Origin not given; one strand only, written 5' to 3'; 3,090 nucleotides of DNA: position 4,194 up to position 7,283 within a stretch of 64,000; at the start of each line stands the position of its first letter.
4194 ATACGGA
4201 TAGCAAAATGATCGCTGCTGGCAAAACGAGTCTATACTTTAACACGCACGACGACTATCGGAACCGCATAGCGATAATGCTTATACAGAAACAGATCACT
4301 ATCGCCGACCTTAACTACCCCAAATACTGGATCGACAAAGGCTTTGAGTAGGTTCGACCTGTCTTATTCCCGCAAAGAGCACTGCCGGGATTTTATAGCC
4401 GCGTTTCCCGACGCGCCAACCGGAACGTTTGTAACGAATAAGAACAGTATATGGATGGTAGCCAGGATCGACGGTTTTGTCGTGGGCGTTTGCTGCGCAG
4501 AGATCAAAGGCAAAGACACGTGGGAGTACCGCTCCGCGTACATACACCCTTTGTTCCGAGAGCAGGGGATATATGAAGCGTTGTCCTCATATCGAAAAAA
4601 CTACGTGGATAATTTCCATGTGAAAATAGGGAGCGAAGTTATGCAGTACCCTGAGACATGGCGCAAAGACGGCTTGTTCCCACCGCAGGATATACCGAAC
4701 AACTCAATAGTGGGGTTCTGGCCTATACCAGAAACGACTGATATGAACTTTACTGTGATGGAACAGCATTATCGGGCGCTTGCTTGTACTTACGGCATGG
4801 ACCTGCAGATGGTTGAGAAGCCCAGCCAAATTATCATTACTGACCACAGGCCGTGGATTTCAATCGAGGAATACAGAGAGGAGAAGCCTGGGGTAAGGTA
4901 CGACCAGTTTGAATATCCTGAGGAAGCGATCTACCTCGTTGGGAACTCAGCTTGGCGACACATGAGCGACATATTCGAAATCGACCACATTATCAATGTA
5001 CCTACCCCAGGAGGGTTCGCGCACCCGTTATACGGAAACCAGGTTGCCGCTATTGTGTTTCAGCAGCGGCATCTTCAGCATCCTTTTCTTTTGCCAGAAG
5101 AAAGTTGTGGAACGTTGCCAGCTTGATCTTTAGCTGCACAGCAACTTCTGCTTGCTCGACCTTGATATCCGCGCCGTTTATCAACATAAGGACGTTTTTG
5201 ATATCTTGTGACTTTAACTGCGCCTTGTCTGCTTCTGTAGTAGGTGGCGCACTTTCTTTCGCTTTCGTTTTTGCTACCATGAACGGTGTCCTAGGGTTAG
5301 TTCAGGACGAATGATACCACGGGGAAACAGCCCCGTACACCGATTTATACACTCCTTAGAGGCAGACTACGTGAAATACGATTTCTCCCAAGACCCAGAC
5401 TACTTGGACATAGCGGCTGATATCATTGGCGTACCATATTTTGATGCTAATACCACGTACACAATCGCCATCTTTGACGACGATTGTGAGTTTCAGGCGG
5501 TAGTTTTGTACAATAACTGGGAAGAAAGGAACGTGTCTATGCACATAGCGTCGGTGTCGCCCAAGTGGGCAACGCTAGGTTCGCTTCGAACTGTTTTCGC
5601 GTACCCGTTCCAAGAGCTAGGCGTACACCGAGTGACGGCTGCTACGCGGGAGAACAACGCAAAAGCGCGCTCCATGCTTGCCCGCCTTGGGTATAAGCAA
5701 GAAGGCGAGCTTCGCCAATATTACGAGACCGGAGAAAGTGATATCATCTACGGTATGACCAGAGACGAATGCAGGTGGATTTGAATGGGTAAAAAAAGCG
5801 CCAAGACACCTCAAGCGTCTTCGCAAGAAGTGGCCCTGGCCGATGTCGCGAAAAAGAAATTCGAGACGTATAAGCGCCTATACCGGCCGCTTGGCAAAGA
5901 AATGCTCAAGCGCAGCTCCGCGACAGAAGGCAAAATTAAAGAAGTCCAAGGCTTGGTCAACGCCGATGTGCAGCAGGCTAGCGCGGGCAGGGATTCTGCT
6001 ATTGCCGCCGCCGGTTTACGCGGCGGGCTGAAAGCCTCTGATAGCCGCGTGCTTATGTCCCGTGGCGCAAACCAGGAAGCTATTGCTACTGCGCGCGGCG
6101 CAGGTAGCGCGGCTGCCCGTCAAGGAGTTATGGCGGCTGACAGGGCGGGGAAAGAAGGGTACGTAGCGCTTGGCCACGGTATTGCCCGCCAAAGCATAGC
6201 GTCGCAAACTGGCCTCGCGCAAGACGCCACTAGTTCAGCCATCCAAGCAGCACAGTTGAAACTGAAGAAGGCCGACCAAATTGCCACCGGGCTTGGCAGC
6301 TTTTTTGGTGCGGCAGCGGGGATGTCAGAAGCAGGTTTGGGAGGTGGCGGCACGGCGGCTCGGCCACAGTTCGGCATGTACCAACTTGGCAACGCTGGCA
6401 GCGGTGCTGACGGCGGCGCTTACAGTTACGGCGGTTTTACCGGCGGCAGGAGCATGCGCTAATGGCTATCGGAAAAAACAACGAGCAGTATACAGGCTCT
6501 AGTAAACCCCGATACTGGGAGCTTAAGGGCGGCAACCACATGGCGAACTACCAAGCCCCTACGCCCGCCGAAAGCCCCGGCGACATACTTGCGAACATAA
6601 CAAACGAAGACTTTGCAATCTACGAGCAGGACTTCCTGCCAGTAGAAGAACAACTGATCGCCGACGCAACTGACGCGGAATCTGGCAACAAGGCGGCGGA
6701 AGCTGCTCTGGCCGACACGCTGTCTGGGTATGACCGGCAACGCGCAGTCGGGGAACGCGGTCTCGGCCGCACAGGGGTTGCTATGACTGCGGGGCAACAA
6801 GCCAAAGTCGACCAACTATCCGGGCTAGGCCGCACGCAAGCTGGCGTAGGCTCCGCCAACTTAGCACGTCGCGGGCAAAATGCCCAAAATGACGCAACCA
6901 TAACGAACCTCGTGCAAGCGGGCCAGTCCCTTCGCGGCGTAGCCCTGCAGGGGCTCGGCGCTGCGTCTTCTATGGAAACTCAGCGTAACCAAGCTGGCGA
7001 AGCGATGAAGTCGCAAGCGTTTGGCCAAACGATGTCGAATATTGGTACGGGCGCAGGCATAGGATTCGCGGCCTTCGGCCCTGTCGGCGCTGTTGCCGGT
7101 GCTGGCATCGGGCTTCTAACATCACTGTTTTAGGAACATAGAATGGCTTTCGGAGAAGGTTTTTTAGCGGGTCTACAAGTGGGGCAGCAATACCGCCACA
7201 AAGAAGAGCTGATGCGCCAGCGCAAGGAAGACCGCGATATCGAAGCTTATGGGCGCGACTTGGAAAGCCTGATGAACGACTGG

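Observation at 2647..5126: Candidate new modification system: SPOUT + amidoligase + GNAT-SPOUT cassette right after the adhesin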

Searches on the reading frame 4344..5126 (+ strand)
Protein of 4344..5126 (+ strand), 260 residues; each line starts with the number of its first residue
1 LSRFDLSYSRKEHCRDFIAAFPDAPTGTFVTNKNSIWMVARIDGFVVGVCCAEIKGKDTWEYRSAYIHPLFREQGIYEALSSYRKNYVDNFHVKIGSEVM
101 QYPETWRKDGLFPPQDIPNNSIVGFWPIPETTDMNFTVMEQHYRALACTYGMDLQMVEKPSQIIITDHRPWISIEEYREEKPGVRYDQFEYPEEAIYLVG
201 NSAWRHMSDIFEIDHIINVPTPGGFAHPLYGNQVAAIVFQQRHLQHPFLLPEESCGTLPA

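Call 3: search_protein_families(library=pfam, proteins=[window:4344-5126:+], max_evalue=1)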
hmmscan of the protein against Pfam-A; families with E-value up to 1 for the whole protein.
window:4344-5126:+ (260 aa): 2 families
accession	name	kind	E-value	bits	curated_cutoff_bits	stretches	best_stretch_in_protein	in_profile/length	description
PF00583.31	Acetyltransf_1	-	0.0014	19.4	20.7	1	12-79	7-79/116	Acetyltransferase (GNAT) family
PF13508.13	Acetyltransf_7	-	0.0025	18.6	27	1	34-81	2-50/84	Acetyltransferase (GNAT) domain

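Call 4: search_protein_families(library=phrogs, proteins=[window:4344-5126:+], max_evalue=0.01)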
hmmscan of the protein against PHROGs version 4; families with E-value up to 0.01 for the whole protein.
window:4344-5126:+ (260 aa): 0 families

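Call 10: search_dna_similar(query=window:4344-5126:+, collection=phages, mode=protein, max_rows=30, max_evalue=0.001)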
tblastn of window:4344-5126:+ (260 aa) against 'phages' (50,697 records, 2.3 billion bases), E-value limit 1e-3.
No match.

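Call 11: find_homologous_proteins(query=window:4344-5126:+)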
Query window:4344-5126:+ (260 aa): 7 proteins with E <= 0.001 among 60 candidates.
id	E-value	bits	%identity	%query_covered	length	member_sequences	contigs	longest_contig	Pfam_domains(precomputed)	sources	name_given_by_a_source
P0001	7.6e-109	382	65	98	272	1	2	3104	PF00583.32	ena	-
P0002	1.9e-108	380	100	62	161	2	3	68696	-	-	-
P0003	2.4e-106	374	64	98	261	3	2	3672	-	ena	-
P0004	5.6e-95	336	60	94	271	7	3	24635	-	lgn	-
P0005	2.2e-89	318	57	90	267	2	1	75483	-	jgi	-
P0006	4.1e-89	317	61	92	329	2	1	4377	PF13508.14,PF00583.32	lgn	-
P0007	1.3e-55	207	46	83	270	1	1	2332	-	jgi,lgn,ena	-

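Call 17: search_solved_structures(query=A2, max_evalue=10, show_alignments=2)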
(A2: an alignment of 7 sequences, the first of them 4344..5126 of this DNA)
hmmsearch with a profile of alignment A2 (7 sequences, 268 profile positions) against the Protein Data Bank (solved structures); distinct sequences matched with E-value up to 10: 4.
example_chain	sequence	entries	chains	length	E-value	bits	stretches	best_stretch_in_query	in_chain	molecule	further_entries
8e8z_H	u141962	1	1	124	0.45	13.1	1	3-85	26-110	9H2 Fab heavy chain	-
8e8y_H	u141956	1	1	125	0.46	13.1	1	3-85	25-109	9H2 Fab heavy chain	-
8e8l_H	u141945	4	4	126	0.47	13.1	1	3-85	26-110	9H2 Fab heavy chain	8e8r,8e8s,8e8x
6noy_G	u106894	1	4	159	0.92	12.1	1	25-85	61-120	Maintenance of carboxysome positioning B protein, Mcsb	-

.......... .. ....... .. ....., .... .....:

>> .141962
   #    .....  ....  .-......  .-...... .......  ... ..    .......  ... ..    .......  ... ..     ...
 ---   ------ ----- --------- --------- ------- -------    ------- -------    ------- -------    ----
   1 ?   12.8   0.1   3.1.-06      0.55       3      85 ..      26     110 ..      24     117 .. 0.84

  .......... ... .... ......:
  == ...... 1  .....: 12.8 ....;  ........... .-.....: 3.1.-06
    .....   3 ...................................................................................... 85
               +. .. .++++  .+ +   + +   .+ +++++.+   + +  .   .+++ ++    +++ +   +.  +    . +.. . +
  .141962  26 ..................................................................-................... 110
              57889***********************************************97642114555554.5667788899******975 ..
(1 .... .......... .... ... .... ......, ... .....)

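Call 29: find_encoding_contigs(protein=P0005, flank=10000, max_places=3)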
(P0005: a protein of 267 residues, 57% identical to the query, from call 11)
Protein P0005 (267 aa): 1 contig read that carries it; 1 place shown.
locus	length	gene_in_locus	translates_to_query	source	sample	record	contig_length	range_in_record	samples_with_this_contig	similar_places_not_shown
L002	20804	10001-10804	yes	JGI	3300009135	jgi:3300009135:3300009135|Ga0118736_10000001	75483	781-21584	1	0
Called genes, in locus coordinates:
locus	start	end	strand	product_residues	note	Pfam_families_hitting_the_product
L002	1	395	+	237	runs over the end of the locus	-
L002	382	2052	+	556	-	-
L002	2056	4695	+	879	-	-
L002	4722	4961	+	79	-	PF18454:Mtd_N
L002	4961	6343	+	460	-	PF18454:Mtd_N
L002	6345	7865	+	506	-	PF18454:Mtd_N (weak)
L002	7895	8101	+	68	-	PF18454:Mtd_N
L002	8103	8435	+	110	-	-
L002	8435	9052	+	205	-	-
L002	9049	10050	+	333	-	-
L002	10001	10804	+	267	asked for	-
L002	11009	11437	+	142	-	-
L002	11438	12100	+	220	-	-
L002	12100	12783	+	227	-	-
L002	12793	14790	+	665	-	-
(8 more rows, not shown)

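Call 43: predict_structure(alignment_id=A4)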
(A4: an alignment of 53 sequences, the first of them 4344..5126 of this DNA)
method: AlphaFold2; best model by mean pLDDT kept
length: 260 residues; sequences in the alignment: 53
mean_pLDDT: 89.3   pTM: 0.84
mean pLDDT of the five models: 89.3, 89.1, 89.1, 89.0, 88.2
residues with pLDDT >= 90: 189; 70-90: 45; 50-70: 22; < 50: 4
segments of 3 or more residues with pLDDT < 50: 257-260
pLDDT, mean of each block of 10 residues (from residue 1): 87 94 94 94 96 88 91 95 90 63 74 71 96 93 94 93 90 96 97 97 97 97 91 98 90 54
secondary structure, 60 per line:
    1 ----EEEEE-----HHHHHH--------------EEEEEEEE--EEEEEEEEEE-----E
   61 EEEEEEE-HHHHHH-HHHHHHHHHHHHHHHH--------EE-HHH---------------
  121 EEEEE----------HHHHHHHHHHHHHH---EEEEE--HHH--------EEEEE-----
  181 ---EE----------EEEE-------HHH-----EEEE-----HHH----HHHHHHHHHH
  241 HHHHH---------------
elements in order: E5-9 H15-20 E35-42 E45-54 E60-67 H69-74 H76-91 E121-125 H136-149 E153-157 E171-175 E196-199 E215-218 H231-245

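Call 46: fold_search(model_id=the predicted structure, library=pdb)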
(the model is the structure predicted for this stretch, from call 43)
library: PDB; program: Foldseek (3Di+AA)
matches with E <= 10: 500; with E <= 0.001: 10
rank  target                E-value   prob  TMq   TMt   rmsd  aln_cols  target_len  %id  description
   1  4crz_B                5.2e-04  1.00  0.26  0.49   3.9        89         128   15  Direct visualisation of strain-induced protein prost-translational modification (released 2015-03-25)
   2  4pzk_A                6.3e-04  1.00  0.37  0.56   5.4       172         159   14  Crystal strucrure of putative RNA methyltransferase from Bacillus anthracis. (released 2014-04-16)
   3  8w9u_B                6.3e-04  1.00  0.36  0.61   4.6       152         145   14  Crystal structure of CspR from Bacillus subtilis complexed with SAH (released 2024-09-11)
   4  4cry_B                7.6e-04  1.00  0.26  0.50   4.0        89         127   15  Direct visualisation of strain-induced protein post-translational modification (released 2015-03-25)
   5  7e3s_B                8.1e-04  1.00  0.36  0.58   5.4       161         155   12  Crystal structure of TrmL from Shewanella oneidensis (released 2022-02-16)
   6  7n1l_K                8.1e-04  1.00  0.28  0.47   3.7       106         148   16  Crystal Structure of Ribosomal-protein-alanine N-acetyltransferase from Brucella melitensis biovar Abortus 2308 (released 2021-06-16)
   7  1v2x                  8.6e-04  1.00  0.34  0.44   4.4       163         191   13  TrmH (released 2004-05-04)
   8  6bvc                  8.6e-04  1.00  0.28  0.45   4.4       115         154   17  Crystal structure of AAC(3)-Ia in complex with coenzyme A (released 2017-12-27)
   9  4cnf_B                9.2e-04  1.00  0.32  0.50   6.3       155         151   14  Crystal structure of Sulfolobus acidocaldarius TrmJ (released 2014-07-02)
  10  7n1l_G                9.8e-04  1.00  0.28  0.50   3.6       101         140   17  Crystal Structure of Ribosomal-protein-alanine N-acetyltransferase from Brucella melitensis biovar Abortus 2308 (released 2021-06-16)
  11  2egv_A                1.0e-03  0.99  0.30  0.33   6.3       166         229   11  Crystal structure of rRNA methyltransferase with SAM ligand (released 2007-09-04)
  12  2ha8_A                1.0e-03  1.00  0.35  0.54   5.0       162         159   18  Methyltransferase Domain of Human TAR (HIV-1) RNA binding protein 1 (released 2006-07-11)
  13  6qh8_D                1.0e-03  1.00  0.37  0.58   5.8       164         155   14  Structure of knotted YibK from P. aeruginosa (released 2020-07-15)
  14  7n1l_C                1.0e-03  1.00  0.28  0.50   4.0        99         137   17  Crystal Structure of Ribosomal-protein-alanine N-acetyltransferase from Brucella melitensis biovar Abortus 2308 (released 2021-06-16)
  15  7n1l_D                1.0e-03  1.00  0.29  0.51   3.5       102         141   15  Crystal Structure of Ribosomal-protein-alanine N-acetyltransferase from Brucella melitensis biovar Abortus 2308 (released 2021-06-16)
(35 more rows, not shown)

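Call 106: fold_search(model_id=the predicted structure, library=viral)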
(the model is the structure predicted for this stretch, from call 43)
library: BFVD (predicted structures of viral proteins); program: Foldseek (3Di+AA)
matches with E <= 10: 500; with E <= 0.001: 4
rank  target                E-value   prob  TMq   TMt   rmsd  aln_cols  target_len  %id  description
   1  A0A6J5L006            5.9e-04  1.00  0.29  0.49   3.8       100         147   17  NAT_SF domain containing protein [uncultured Caudovirales phage]
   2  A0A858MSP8            5.9e-04  1.00  0.28  0.45   3.8       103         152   14  (no name in the UniProt tables at hand)
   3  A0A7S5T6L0            8.0e-04  1.00  0.26  0.43   5.1        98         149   14  (no name in the UniProt tables at hand)
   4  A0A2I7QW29            8.6e-04  1.00  0.27  0.43   5.6       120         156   14  (no name in the UniProt tables at hand)
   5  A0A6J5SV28            1.0e-03  1.00  0.27  0.58   2.9        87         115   22  NAT_SF domain containing protein [uncultured Caudovirales phage]
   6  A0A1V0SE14            1.6e-03  1.00  0.29  0.49   2.8        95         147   12  Acetyltransferase GNAT family protein [Indivirus ILV1]
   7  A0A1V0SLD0            1.6e-03  1.00  0.29  0.47   3.9       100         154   13  Acetyltransferase GNAT family protein [Klosneuvirus KNV1]
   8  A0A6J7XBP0            1.6e-03  1.00  0.28  0.50   2.7        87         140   15  GNAT domain containing protein [uncultured Caudovirales phage]
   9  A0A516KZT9            1.7e-03  1.00  0.26  0.38   5.7       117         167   14  (no name in the UniProt tables at hand)
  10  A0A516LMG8            1.7e-03  1.00  0.27  0.44   4.2       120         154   15  (no name in the UniProt tables at hand)
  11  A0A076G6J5            1.9e-03  1.00  0.24  0.43   5.2       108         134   14  (no name in the UniProt tables at hand)
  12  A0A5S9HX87            2.2e-03  1.00  0.25  0.54   5.4        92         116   11  N-acetyltransferase domain-containing protein [Tenacibaculum phage PTm1]
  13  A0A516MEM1            2.6e-03  1.00  0.26  0.54   2.3        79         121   24  (no name in the UniProt tables at hand)
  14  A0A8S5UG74            2.6e-03  1.00  0.24  0.40   6.7       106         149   15  Acetyltransferase [Myoviridae sp. ctshb19]
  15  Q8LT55                2.6e-03  1.00  0.23  0.36   6.7       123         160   14  N-acetyltransferase domain-containing protein [Vibrio phage VpV262]
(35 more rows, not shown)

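Call 108: search_protein_families(library=padloc, proteins=[window:4344-5126:+], max_evalue=0.01)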
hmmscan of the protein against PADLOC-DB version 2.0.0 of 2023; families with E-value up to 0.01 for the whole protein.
window:4344-5126:+ (260 aa): 0 families

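Call 109: search_protein_families(library=ncbifam, proteins=[window:4344-5126:+], max_evalue=0.1)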
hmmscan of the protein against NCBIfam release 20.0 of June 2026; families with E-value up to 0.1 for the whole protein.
window:4344-5126:+ (260 aa): 1 family
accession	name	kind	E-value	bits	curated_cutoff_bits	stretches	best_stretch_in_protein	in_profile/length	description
NF005840.0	PRK07757.1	equivalog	0.09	12.7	154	0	37-82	44-89/153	N-acetyltransferase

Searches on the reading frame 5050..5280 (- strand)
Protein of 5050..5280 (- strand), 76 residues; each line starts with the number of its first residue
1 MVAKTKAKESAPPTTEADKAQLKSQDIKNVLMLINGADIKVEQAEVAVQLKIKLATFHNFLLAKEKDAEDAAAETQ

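Call 3: search_protein_families(library=pfam, proteins=[window:5050-5280:-], max_evalue=1)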
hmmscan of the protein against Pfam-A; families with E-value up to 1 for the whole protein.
window:5050-5280:- (76 aa): 1 family
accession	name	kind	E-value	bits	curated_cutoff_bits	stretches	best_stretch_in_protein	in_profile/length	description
PF04599.17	Pox_G5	-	0.041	13.3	27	1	16-65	93-142/425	Poxvirus G5 protein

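Call 4: search_protein_families(library=phrogs, proteins=[window:5050-5280:-], max_evalue=0.01)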
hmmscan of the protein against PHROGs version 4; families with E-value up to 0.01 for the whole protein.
window:5050-5280:- (76 aa): 0 families

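Call 108: search_protein_families(library=padloc, proteins=[window:5050-5280:-], max_evalue=0.01)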
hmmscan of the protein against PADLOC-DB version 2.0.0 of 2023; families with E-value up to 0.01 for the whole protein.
window:5050-5280:- (76 aa): 0 families

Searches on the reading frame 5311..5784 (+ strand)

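Call 3: search_protein_families(library=pfam, proteins=[window:5311-5784:+], max_evalue=1)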
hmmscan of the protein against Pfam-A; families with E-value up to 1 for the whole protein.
window:5311-5784:+ (157 aa): 6 families
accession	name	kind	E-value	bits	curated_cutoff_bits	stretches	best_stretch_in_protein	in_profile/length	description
PF13302.13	Acetyltransf_3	-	0.0011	20.1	25.4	1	84-129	93-138/138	Acetyltransferase (GNAT) domain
PF13523.12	Acetyltransf_8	-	0.0063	16.6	27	1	89-134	98-143/145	Acetyltransferase (GNAT) domain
PF13420.13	Acetyltransf_4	-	0.021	15.3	24.3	1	97-142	103-148/155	Acetyltransferase (GNAT) domain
PF00583.31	Acetyltransf_1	-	0.052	14.3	20.7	1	91-128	80-116/116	Acetyltransferase (GNAT) family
PF08445.16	FR47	-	0.075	13.5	22.1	1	106-131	55-80/86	FR47-like protein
PF22263.1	DUF6951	-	0.25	12.2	27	1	51-95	2-47/101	Family of unknown function (DUF6951)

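Call 4: search_protein_families(library=phrogs, proteins=[window:5311-5784:+], max_evalue=0.01)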
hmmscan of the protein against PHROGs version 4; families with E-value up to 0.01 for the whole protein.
window:5311-5784:+ (157 aa): 4 families
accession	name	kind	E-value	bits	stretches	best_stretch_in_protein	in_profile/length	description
phrog_4470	-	moron, auxiliary metabolic gene and host takeover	4.8e-33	115.2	1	23-157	4-135/146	acyl-CoA N-acyltransferase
phrog_1249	-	other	4e-07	30.9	1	92-153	111-176/180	acetyltransferase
phrog_4177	-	unknown function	0.00023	22.2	1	102-150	94-142/143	-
phrog_651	-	head and packaging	0.0031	18.3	1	59-154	50-150/158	head morphogenesis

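Call 108: search_protein_families(library=padloc, proteins=[window:5311-5784:+], max_evalue=0.01)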
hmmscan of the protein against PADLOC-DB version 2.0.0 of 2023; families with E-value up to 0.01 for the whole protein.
window:5311-5784:+ (157 aa): 0 families

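Call 109: search_protein_families(library=ncbifam, proteins=[window:5311-5784:+], max_evalue=0.1)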
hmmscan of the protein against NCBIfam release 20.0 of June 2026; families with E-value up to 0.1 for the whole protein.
window:5311-5784:+ (157 aa): 4 families
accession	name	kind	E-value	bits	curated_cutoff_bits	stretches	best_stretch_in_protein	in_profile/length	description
TIGR01575.1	rimI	equivalog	0.00016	21.8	86.4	1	102-145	86-129/132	ribosomal protein S18-alanine N-acetyltransferase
NF008072.0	PRK10809.1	equivalog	0.0028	17.4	190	1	91-138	124-171/194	ribosomal protein S5-alanine N-acetyltransferase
TIGR03585.1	PseH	equivalog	0.0029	17.7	93.1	1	94-144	99-151/156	UDP-4-amino-4,6-dideoxy-N-acetyl-beta-L-altrosamine N-acetyltransferase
NF000225.3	AAC_6p_Strep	exception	0.012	15.5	250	1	91-139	87-135/156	aminoglycoside 6'-N-acetyltransferase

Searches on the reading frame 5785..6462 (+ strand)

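Call 3: search_protein_families(library=pfam, proteins=[window:5785-6462:+], max_evalue=1)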
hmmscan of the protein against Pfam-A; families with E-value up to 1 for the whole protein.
window:5785-6462:+ (225 aa): 0 families

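Call 4: search_protein_families(library=phrogs, proteins=[window:5785-6462:+], max_evalue=0.01)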
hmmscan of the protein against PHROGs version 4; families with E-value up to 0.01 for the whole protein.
window:5785-6462:+ (225 aa): 2 families
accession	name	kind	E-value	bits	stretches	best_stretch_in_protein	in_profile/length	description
phrog_611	-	unknown function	2.9e-08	34.5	1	4-190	6-194/218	-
phrog_8003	-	head and packaging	0.00073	19.8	1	13-177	71-236/389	virion structural protein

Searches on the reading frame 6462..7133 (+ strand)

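Call 3: search_protein_families(library=pfam, proteins=[window:6462-7133:+], max_evalue=1)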
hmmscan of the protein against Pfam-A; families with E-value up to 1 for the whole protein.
window:6462-7133:+ (223 aa): 0 families

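Call 4: search_protein_families(library=phrogs, proteins=[window:6462-7133:+], max_evalue=0.01)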
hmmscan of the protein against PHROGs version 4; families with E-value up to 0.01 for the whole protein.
window:6462-7133:+ (223 aa): 2 families
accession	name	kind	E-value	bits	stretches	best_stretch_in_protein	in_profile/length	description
phrog_594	-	unknown function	1.1e-11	46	1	150-222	5-84/85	-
phrog_8003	-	head and packaging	1e-08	35.8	1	45-203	78-241/389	virion structural protein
